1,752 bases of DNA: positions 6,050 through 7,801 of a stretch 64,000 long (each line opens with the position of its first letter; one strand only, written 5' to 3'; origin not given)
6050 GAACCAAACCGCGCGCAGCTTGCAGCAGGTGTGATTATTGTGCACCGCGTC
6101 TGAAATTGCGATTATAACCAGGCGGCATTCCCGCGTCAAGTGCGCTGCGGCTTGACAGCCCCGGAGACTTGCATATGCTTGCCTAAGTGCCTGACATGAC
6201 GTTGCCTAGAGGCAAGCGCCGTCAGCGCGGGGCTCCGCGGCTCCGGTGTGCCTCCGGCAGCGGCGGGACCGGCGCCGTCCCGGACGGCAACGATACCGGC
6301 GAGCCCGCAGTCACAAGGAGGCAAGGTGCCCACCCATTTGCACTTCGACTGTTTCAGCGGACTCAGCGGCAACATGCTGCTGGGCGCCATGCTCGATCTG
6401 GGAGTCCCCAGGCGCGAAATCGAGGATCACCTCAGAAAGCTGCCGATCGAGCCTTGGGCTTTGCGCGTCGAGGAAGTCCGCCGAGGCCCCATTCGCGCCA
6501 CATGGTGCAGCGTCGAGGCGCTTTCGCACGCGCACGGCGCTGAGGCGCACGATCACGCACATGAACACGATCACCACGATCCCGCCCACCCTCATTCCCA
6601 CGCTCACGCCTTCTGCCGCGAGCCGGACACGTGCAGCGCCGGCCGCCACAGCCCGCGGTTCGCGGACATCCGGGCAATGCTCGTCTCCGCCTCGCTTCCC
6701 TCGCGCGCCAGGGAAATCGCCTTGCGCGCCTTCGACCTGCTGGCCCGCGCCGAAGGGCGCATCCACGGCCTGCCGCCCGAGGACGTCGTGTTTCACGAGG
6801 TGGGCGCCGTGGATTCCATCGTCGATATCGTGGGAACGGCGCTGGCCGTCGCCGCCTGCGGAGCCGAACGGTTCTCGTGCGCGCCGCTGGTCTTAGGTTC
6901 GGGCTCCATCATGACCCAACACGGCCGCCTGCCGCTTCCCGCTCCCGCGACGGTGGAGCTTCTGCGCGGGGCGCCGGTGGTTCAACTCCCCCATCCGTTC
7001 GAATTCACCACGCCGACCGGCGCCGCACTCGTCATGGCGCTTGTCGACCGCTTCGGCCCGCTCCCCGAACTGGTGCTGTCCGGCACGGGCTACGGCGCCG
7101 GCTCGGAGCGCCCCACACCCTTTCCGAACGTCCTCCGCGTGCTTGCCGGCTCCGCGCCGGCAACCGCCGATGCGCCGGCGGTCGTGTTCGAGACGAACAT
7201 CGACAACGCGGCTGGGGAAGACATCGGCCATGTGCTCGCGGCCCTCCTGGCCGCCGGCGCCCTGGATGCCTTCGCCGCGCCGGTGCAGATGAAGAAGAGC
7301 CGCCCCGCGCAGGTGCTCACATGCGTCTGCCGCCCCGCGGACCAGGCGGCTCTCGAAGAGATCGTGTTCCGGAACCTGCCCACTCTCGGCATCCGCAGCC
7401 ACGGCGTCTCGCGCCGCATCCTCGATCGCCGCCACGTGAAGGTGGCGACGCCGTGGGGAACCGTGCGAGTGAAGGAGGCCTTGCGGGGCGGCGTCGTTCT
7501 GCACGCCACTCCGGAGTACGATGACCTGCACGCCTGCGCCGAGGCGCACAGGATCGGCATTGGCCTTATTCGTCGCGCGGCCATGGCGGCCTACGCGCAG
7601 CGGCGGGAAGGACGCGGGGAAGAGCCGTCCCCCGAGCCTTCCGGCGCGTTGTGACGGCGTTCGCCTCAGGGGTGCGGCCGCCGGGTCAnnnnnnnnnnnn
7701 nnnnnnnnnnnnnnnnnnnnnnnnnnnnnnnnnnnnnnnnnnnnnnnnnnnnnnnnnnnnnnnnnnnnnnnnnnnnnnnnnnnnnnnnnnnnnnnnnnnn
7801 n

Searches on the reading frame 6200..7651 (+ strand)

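Call 65: search_protein_families(library=pfam, proteins=[window:6200-7651:+], max_evalue=0.0001)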
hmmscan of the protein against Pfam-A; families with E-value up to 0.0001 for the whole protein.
window:6200-7651:+ (484 aa): 1 family
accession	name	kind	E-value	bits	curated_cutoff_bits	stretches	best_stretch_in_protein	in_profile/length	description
PF01969.22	Ni_insertion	-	4.6e-124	414.8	22.1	1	47-454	1-371/375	Nickel insertion protein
